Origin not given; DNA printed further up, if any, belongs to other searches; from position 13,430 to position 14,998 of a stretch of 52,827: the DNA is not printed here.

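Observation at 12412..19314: Candidate undescribed five-gene module: GH25-SH3b muramidase, ORC/STAND-like ATPase, TPR protein, 3-TM protein with a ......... motif, and an unknown protein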

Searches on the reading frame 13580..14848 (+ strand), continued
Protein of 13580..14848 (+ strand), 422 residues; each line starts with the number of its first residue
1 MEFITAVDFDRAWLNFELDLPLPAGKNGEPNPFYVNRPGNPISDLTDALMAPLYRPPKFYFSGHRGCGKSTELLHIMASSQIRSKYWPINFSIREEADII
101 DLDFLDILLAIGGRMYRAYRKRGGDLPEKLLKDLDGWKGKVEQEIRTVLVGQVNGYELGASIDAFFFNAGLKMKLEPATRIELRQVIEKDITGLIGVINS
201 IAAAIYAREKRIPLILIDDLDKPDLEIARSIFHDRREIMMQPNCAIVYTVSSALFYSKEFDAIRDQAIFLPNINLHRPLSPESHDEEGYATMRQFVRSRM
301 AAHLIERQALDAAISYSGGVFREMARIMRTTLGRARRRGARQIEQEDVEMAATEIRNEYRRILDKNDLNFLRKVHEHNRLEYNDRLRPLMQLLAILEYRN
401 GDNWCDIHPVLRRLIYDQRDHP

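Call 66: search_protein_families(library=pfam, proteins=[L101:10820-12202:+, L113:6098-6715:+, L113:6754-7719:+, L139:10973-14629:+, L127:10799-11932:+, L162:4200-5684:+, L120:4606-5805:+, L112:8670-9902:+, L095:9193-10029:+, L081:13763-15859:+], max_evalue=0.001)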
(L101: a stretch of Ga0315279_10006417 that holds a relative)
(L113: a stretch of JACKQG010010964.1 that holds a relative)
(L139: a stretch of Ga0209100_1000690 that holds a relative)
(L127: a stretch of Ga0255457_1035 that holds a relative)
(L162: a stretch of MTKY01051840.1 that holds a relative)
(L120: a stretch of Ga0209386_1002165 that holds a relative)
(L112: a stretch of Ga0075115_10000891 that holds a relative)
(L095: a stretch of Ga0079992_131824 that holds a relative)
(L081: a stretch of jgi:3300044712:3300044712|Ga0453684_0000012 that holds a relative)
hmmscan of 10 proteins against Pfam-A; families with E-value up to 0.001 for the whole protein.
L101:10820-12202:+ (460 aa): 2 families
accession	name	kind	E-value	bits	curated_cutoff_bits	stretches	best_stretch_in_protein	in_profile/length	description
PF02775.26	TPP_enzyme_C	-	5e-16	59.3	21.9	1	55-132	18-88/151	Thiamine pyrophosphate enzyme, C-terminal TPP binding domain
PF14890.11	Intein_splicing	-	1.7e-14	54.3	35.8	1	139-298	2-155/155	Intein splicing domain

L113:6098-6715:+ (205 aa): 1 family
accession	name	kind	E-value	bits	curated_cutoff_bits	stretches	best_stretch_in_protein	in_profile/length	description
PF03167.25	UDG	-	5e-36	124.3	24.3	1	32-178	2-129/141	Uracil DNA glycosylase superfamily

L113:6754-7719:+ (321 aa): 1 family
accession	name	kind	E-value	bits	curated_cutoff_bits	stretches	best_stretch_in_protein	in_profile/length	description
PF02289.21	MCH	-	1.7e-131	438.5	25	1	4-316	1-311/311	Cyclohydrolase (MCH)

L139:10973-14629:+ (1218 aa): 9 families
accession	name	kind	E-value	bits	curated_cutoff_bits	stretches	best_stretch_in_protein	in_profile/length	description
PF08448.16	PAS_4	-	2.6e-68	227.6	23.1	7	762-870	1-110/110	PAS fold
PF00989.32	PAS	-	3.1e-45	153.2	22.6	2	758-865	3-113/113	PAS fold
PF13426.13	PAS_9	-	2.9e-39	133.9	27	4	767-867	2-103/103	PAS domain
PF13188.13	PAS_8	-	4.6e-30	102.9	21.8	0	757-797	2-38/65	PAS domain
PF02518.31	HATPase_c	-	4.3e-26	92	26.4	1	1107-1215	2-109/111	Histidine kinase-, DNA gyrase B-, and HSP90-like ATPase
PF00512.31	HisKA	-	1.2e-18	67.3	26.9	1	993-1059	2-65/66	His Kinase A (phospho-acceptor) domain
PF08447.18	PAS_3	-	3e-12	47.1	25.6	0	778-861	1-88/89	PAS fold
PF13596.12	PAS_10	-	2.1e-06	28.7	22.1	0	252-352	4-96/106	PAS domain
PF12860.13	PAS_7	-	5.3e-05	23.8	27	0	847-872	89-114/115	PAS fold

L127:10799-11932:+ (377 aa): 0 families

L162:4200-5684:+ (494 aa): 8 families
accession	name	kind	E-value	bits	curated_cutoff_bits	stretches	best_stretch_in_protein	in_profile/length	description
PF13424.12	TPR_12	-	7.8e-13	48.9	30.1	0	319-365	17-64/77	Tetratricopeptide repeat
PF14938.12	SNAP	-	7.6e-09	35.9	25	1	315-487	25-183/282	Soluble NSF attachment protein, SNAP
PF07719.23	TPR_2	-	3.3e-06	27.2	27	0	319-334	15-30/34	Tetratricopeptide repeat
PF13428.12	TPR_14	-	1.2e-05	25.9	23.5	0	461-491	3-33/44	Tetratricopeptide repeat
PF00515.34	TPR_1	-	1.5e-05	25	27.8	0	320-334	16-30/34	Tetratricopeptide repeat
PF13374.12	TPR_10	-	3.1e-05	24.3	27.5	0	403-436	2-36/42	Tetratricopeptide repeat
PF18853.6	LPD37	-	4.6e-05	23.5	27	0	157-260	99-198/243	Large polyvalent protein associated domain 37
PF04212.24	MIT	-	4.8e-05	23.8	30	0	420-437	15-32/66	MIT (microtubule interacting and transport) domain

L120:4606-5805:+ (399 aa): 1 family
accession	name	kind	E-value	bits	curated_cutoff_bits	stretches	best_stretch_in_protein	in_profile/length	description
PF00291.31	PALP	-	4.4e-76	256.5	35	1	87-390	1-295/295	Pyridoxal-phosphate dependent enzyme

L112:8670-9902:+ (410 aa): 1 family
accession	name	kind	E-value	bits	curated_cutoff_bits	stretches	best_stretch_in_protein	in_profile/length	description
PF01136.24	Peptidase_U32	-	4.1e-79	265.6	22.4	1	84-306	2-231/233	Peptidase family U32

L095:9193-10029:+ (278 aa): 0 families

L081:13763-15859:+ (698 aa): 26 families (the best 25 are shown)
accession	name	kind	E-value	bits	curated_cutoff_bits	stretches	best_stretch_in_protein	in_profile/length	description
PF00515.34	TPR_1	-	4.2e-61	200.9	27.8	7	81-112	1-32/34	Tetratricopeptide repeat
PF07719.23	TPR_2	-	1.2e-51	169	27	6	81-113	1-33/34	Tetratricopeptide repeat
PF13181.12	TPR_8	-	1.3e-45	150.1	25.7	5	640-670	3-33/34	Tetratricopeptide repeat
PF13414.12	TPR_11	-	8.5e-40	134.6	26.8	5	574-615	1-42/42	TPR repeat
PF13424.12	TPR_12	-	2e-38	130.9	30.1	2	601-664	3-71/77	Tetratricopeptide repeat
PF13176.12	TPR_7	-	6.6e-30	101.1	27.9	2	641-663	2-24/36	Tetratricopeptide repeat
PF13431.12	TPR_17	-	1.9e-28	96.7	24.4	1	69-101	1-33/34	Tetratricopeptide repeat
PF13432.12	TPR_16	-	1.4e-25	89.8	32.7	4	607-671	3-64/65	Tetratricopeptide repeat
PF23914.1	TPR_CcmH_CycH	-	1.7e-25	90.2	42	3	48-151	51-157/158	Cytochrome c-type biogenesis protein H TPR domain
PF13428.12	TPR_14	-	6.7e-25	85.5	23.5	2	49-88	3-42/44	Tetratricopeptide repeat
PF13374.12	TPR_10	-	7.2e-23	80.3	27.5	1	118-144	5-31/42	Tetratricopeptide repeat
PF14559.12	TPR_19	-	2.2e-22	79.6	25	3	60-112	4-56/68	Tetratricopeptide repeat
PF13174.12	TPR_6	-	1.8e-18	66.3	26.3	0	643-664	5-26/33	Tetratricopeptide repeat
PF25063.1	ARM_TT21_C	-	4.1e-12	46.9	35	1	39-139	87-188/209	Tetratricopeptide repeat protein 21 C-terminal ARM domain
PF12895.13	ANAPC3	-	1.7e-09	38.2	27.2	1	60-140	2-81/82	Anaphase-promoting complex, cyclosome, subunit 3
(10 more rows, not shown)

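Call 67: search_protein_families(library=padloc, alignment_id=A1, max_evalue=0.01)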
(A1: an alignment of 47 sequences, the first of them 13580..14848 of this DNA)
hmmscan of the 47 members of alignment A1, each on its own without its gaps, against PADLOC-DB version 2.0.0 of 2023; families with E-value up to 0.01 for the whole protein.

A. member 1, window:13580-14848:+ (422 aa): 0 families

B. families by the number of members that match (of 47 scanned): 13 families
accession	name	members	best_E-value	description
PDLC04140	mad8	21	1.4e-05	mads_8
PDLC02911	VakA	8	0.00031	-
PDLC02361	PifA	6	5.1e-07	PifA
PDLC02781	SspC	2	0.00015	SspC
PDLC04958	PDC-S20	2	0.00079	-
PDLC04787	PDC-S01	2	0.00099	-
PDLC02979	AriA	2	0.0021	-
PDLC00268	PtuA1|PtuA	1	0.00011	AAA ATPase domain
PDLC04164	AriA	1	0.00021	-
PDLC02136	Csn2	1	0.0028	-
PDLC04232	IetA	1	0.0034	-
PDLC02793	SspF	1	0.0038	SspF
PDLC00598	ZorA1|ZorA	1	0.0083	MotA/ExbB/TolQ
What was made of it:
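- On Known anti-phage defence systems (PADLOC-DB v2): Relatives show only weak mad8, PifA or VakA hits (call 67).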

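Call 73: search_protein_families(library=ncbifam, alignment_id=A1, max_evalue=0.01)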
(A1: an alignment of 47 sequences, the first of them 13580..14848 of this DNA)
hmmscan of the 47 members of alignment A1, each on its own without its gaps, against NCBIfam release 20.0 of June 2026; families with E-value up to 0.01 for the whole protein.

A. member 1, window:13580-14848:+ (422 aa): 2 families
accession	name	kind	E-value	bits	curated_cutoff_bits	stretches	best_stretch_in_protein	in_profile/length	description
NF003090.0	PRK04017.1-1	equivalog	0.005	16.6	120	0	167-195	84-112/132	hypothetical protein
NF047389.1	ATPase_Sll1717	subfamily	0.0062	15.7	75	0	53-222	27-196/454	P-loop ATPase, Sll1717 family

B. families by the number of members that match (of 47 scanned): 26 families (the first 25 are shown)
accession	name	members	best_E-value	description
NF047389.1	ATPase_Sll1717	31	1.6e-09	P-loop ATPase, Sll1717 family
TIGR02928.1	TIGR02928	10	9.2e-06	orc1/cdc6 family replication initiation protein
NF053860.1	DS41_1_antiphage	6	1.8e-05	anti-phage protein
TIGR03420.1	DnaA_homol_Hda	6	5.7e-05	DnaA regulatory inactivator Hda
NF009067.0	PRK12402.1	6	0.00038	replication factor C small subunit 2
TIGR00959.1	ffh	5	0.00039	signal recognition particle protein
NF041000.1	ATPase_ComGA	5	0.00074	competence type IV pilus ATPase ComGA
TIGR00064.1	ftsY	4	0.00058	signal recognition particle-docking protein FtsY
TIGR02397.1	dnaX_nterm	4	0.002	DNA polymerase III subunit gamma/tau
TIGR03015.1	pepcterm_ATPase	3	0.001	XrtA/PEP-CTERM system-associated ATPase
NF010248.0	PRK13695.1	2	0.001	NTPase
NF001679.0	PRK00440.1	2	0.0028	replication factor C small subunit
NF007601.2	PRK10247.1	2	0.0034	iron efflux ABC transporter ATP-binding subunit FetA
NF040713.1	ZapE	1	0.00044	cell division protein ZapE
NF001624.0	PRK00411.1-2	1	0.00052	ORC1-type DNA replication protein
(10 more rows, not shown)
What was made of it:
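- Closest known: P-loop ATPase, Sll1717 family. Same: Sll1717 hits 31 of 47 relatives (best 1.6e-9, call 73).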

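Call 85: search_protein_families(library=pfam, proteins=[P0261, P0213, P0127, P0207, P0139, L086:1533-3518:+, L087:10849-11445:+, L088:6708-8528:+, L087:7862-8947:+], max_evalue=0.001)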
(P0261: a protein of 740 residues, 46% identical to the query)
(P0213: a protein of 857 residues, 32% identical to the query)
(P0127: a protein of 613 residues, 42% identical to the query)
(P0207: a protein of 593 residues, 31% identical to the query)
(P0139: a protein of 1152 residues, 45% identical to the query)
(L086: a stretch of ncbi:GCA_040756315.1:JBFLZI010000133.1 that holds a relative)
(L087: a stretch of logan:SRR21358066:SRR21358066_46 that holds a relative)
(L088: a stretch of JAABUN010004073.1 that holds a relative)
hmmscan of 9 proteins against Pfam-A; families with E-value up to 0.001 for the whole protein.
P0261 (740 aa): 2 families
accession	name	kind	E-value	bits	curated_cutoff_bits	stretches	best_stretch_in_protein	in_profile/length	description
PF19961.5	EAD8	-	5.3e-22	78.8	27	1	221-309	8-96/96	Effector-associated domain 8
PF01048.26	PNP_UDP_1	-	3.8e-16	59.6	25.1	1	453-708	3-204/233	Phosphorylase superfamily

P0213 (857 aa): 7 families
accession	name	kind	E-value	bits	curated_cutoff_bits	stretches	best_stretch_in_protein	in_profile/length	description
PF13304.12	AAA_21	-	2.3e-16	61.2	27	1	487-743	3-303/304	AAA domain, putative AbiEii toxin, Type IV TA system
PF13175.12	AAA_15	-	6.1e-16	59.4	32.1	2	644-743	291-374/374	AAA ATPase domain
PF13476.12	AAA_23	-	3.4e-10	41.3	27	1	463-509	1-45/201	AAA domain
PF02463.25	SMC_N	-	2.4e-08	34.1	40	1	461-506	2-49/220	RecF/RecN/SMC N terminal domain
PF13555.12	AAA_29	-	5.1e-07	29.8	27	1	463-500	3-39/61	P-loop containing region of AAA domain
PF00005.33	ABC_tran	-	6.5e-06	27.2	25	0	483-504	11-32/137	ABC transporter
PF13401.12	AAA_22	-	0.00034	21.4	27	0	81-105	8-32/130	AAA domain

P0127 (613 aa): 11 families
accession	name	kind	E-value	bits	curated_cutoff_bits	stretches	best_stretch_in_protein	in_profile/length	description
PF00515.34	TPR_1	-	4.4e-19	67.9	27.8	2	504-537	1-34/34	Tetratricopeptide repeat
PF07719.23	TPR_2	-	6.6e-19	66.9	27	2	504-534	1-31/34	Tetratricopeptide repeat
PF13181.12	TPR_8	-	1.6e-17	62.5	25.7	2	578-607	4-33/34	Tetratricopeptide repeat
PF13414.12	TPR_11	-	2.1e-14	53.4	26.8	1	511-552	1-42/42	TPR repeat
PF13431.12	TPR_17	-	2.3e-08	34.1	24.4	1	526-557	1-32/34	Tetratricopeptide repeat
PF13424.12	TPR_12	-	2.6e-08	34.4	30.1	1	505-569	4-76/77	Tetratricopeptide repeat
PF23914.1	TPR_CcmH_CycH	-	1.6e-07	31.8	42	0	502-573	48-122/158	Cytochrome c-type biogenesis protein H TPR domain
PF13176.12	TPR_7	-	2.9e-07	30.5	27.9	0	579-601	3-25/36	Tetratricopeptide repeat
PF13428.12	TPR_14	-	3.5e-07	30.7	23.5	0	578-608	4-34/44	Tetratricopeptide repeat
PF13374.12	TPR_10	-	6.2e-06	26.5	27.5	0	538-568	2-32/42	Tetratricopeptide repeat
PF13432.12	TPR_16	-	2.3e-05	25.2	32.7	0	508-568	1-61/65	Tetratricopeptide repeat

P0207 (593 aa): 0 families

P0139 (1152 aa): 19 families
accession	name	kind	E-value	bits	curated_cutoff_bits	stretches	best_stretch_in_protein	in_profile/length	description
PF07719.23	TPR_2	-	3.3e-51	167.6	27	2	914-945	3-34/34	Tetratricopeptide repeat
PF00515.34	TPR_1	-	4e-44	147.1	27.8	2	914-945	3-34/34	Tetratricopeptide repeat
PF13181.12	TPR_8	-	1.1e-33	112.9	25.7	0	728-758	3-33/34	Tetratricopeptide repeat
PF13424.12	TPR_12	-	3.4e-29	101.3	30.1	5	551-616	4-71/77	Tetratricopeptide repeat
PF13414.12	TPR_11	-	2.7e-27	94.6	26.8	3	924-958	6-40/42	TPR repeat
PF13428.12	TPR_14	-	4.6e-26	89.1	23.5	1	728-767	3-42/44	Tetratricopeptide repeat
PF14559.12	TPR_19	-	1.4e-23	83.4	25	3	706-766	5-64/68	Tetratricopeptide repeat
PF13431.12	TPR_17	-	8.1e-22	76.1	24.4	0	783-813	2-32/34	Tetratricopeptide repeat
PF13432.12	TPR_16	-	9.6e-18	64.7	32.7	2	769-822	6-59/65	Tetratricopeptide repeat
PF23914.1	TPR_CcmH_CycH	-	2.3e-17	63.7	42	2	757-862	47-152/158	Cytochrome c-type biogenesis protein H TPR domain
PF13176.12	TPR_7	-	1.2e-11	44.1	27.9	0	763-793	2-34/36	Tetratricopeptide repeat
PF13371.12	TPR_9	-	1.8e-08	34.7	35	1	734-797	3-66/73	Tetratricopeptide repeat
PF25063.1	ARM_TT21_C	-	1.6e-07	31.9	35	0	796-865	97-163/209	Tetratricopeptide repeat protein 21 C-terminal ARM domain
PF13174.12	TPR_6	-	4.5e-07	30.5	26.3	0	915-943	3-31/33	Tetratricopeptide repeat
PF14561.12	TPR_20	-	4.5e-06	27.3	25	1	778-822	6-50/90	Tetratricopeptide repeat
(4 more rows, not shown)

L086:1533-3518:+ (661 aa): 14 families
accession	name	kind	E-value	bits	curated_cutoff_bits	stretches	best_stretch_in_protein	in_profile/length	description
PF13424.12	TPR_12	-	2.8e-55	184.9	30.1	6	283-355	2-76/77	Tetratricopeptide repeat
PF13374.12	TPR_10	-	7.3e-34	115.2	27.5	2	284-316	2-34/42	Tetratricopeptide repeat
PF00515.34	TPR_1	-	6e-33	111.8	27.8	2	286-316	3-33/34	Tetratricopeptide repeat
PF07719.23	TPR_2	-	2e-29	99.7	27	1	285-316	2-33/34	Tetratricopeptide repeat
PF17874.7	TPR_MalT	-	3.7e-23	82.8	45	4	493-636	39-184/336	MalT-like TPR region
PF13181.12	TPR_8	-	4.8e-21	73.5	25.7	0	285-315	2-32/34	Tetratricopeptide repeat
PF24885.1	TPR_NPHP3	-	1.5e-16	60.9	100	3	280-397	95-216/239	Nephrocystin-3 TPR domain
PF14938.12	SNAP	-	8.6e-15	55.4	25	2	429-560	50-181/282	Soluble NSF attachment protein, SNAP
PF13431.12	TPR_17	-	6.1e-08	32.8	24.4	0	285-304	14-33/34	Tetratricopeptide repeat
PF25063.1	ARM_TT21_C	-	8.7e-07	29.5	35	1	465-564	66-159/209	Tetratricopeptide repeat protein 21 C-terminal ARM domain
PF23914.1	TPR_CcmH_CycH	-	6.1e-05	23.4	42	0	468-562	24-115/158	Cytochrome c-type biogenesis protein H TPR domain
PF13176.12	TPR_7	-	0.00018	21.8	27.9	0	496-527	1-32/36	Tetratricopeptide repeat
PF13432.12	TPR_16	-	0.00027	21.8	32.7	0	460-522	3-59/65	Tetratricopeptide repeat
PF13428.12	TPR_14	-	0.00057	20.8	23.5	0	286-315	3-32/44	Tetratricopeptide repeat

L087:10849-11445:+ (198 aa): 0 families

L088:6708-8528:+ (606 aa): 6 families
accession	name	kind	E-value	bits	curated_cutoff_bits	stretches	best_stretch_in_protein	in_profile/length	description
PF13466.11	STAS_2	-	3.2e-15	56.5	29.2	1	525-600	6-80/80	STAS domain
PF01740.26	STAS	-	1.7e-14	53.9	22.6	1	526-604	19-98/106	STAS domain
PF13191.12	AAA_16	-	1.6e-09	39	32.6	1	166-295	2-167/167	AAA ATPase domain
PF13401.12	AAA_22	-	5.2e-08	33.7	27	1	183-288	5-109/130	AAA domain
PF00931.28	NB-ARC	-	1.2e-05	25.2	23.5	1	183-361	19-205/248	NB-ARC domain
PF20703.3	nSTAND1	-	0.00074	19.7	27.1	0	162-276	12-130/379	Novel STAND NTPase 1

L087:7862-8947:+ (361 aa): 6 families
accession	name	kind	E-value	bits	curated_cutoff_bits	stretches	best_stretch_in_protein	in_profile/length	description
PF00805.28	Pentapeptide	-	4.3e-43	144.9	20.2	5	90-128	2-40/40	Pentapeptide repeats (8 copies)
PF13676.11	TIR_2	-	7e-18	65.7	28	1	222-350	2-118/122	TIR domain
PF13599.13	Pentapeptide_4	-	1.6e-11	44.5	38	2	49-118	6-75/78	Pentapeptide repeat region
PF13576.12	Pentapeptide_3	-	7.5e-11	42.5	27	0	89-117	4-34/48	Pentapeptide repeats (9 copies)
PF25296.1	Decapeptide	-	2.2e-05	24.7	45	0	36-100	7-71/74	Decapeptide repeat region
PF01582.25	TIR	-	0.0001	22.6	21.3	1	229-312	14-96/179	TIR domain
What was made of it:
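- P0261 has EAD8 (5e-22) plus PNP_UDP_1, and P0213 has AAA_21/AAA_15 (call 85).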

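Call 91: find_related_loci(query=window:13580-14848:+, collection=viral_contigs, flank=8000)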
Query window:13580-14848:+ (422 aa) in viral_contigs; peptide patterns used: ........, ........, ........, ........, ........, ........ (x = any residue, [..] = any of these).
No stretch of DNA in the collection matches any of the patterns.

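Call 92: find_related_loci(query=A5, collection=viral_contigs, flank=8000)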
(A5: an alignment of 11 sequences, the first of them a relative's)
Query A5 (411 aa) in viral_contigs; peptide patterns used: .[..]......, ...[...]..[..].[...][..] (x = any residue, [..] = any of these).
269 stretches matched a pattern, but none encodes a relative of the query by tblastn (E <= 1e-3).
